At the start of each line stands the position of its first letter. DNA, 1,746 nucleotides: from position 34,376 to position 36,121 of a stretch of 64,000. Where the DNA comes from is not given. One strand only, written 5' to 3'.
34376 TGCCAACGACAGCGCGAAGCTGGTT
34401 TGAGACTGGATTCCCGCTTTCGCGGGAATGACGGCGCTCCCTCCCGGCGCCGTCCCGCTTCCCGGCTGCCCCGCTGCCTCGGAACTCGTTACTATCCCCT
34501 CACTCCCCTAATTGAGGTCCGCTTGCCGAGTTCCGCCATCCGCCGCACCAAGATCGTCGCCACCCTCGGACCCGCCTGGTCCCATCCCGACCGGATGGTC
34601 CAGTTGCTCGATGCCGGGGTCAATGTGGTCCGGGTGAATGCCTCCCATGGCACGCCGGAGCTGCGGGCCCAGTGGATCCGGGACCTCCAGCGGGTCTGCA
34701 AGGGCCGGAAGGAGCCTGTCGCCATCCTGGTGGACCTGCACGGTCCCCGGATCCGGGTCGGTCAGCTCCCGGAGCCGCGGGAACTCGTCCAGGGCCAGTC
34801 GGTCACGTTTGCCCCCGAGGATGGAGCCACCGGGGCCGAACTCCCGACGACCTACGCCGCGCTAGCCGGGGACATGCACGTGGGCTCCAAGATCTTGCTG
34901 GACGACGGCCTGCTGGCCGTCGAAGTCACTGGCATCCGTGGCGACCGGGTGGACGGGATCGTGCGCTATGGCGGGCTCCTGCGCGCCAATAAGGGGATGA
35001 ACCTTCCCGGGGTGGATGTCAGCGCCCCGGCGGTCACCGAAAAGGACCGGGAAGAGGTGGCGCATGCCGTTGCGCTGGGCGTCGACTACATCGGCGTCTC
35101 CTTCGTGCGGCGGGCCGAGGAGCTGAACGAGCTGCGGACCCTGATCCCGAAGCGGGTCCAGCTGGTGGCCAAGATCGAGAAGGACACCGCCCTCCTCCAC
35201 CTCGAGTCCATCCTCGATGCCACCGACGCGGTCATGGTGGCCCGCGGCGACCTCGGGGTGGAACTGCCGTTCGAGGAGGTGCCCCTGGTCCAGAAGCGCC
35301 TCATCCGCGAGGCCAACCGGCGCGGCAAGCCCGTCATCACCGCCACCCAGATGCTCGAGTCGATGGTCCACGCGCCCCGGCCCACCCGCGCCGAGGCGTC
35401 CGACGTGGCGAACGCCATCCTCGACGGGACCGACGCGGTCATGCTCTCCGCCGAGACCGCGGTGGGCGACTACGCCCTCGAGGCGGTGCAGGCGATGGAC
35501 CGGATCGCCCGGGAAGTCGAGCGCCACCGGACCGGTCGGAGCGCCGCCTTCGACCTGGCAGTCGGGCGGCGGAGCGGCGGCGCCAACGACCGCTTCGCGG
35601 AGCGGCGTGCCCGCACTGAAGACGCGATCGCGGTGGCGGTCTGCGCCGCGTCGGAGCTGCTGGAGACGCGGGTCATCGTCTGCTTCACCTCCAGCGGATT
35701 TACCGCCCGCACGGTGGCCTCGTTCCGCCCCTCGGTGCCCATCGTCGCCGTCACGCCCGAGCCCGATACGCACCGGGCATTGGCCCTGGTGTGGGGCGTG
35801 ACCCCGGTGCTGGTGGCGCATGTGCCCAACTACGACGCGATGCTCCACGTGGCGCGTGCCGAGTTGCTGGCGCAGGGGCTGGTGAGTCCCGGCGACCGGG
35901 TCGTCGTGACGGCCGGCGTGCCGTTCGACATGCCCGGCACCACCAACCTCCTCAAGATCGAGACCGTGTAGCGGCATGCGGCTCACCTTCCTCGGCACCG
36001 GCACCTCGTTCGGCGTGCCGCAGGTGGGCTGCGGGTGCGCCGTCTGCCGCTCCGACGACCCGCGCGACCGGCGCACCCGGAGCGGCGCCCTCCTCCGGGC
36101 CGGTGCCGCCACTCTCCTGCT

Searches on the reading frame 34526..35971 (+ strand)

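Call 52: search_protein_families(library=pfam, proteins=[window:34526-35971:+], max_evalue=0.001)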
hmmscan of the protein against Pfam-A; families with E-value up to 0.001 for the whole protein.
window:34526-35971:+ (481 aa): 2 families
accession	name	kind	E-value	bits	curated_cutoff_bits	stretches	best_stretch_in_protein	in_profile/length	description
PF00224.27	PK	-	2.5e-104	349.3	30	1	5-321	1-328/328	Pyruvate kinase, barrel domain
PF02887.21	PK_C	-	7e-36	123.2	28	1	366-478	1-113/114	Pyruvate kinase, alpha/beta domain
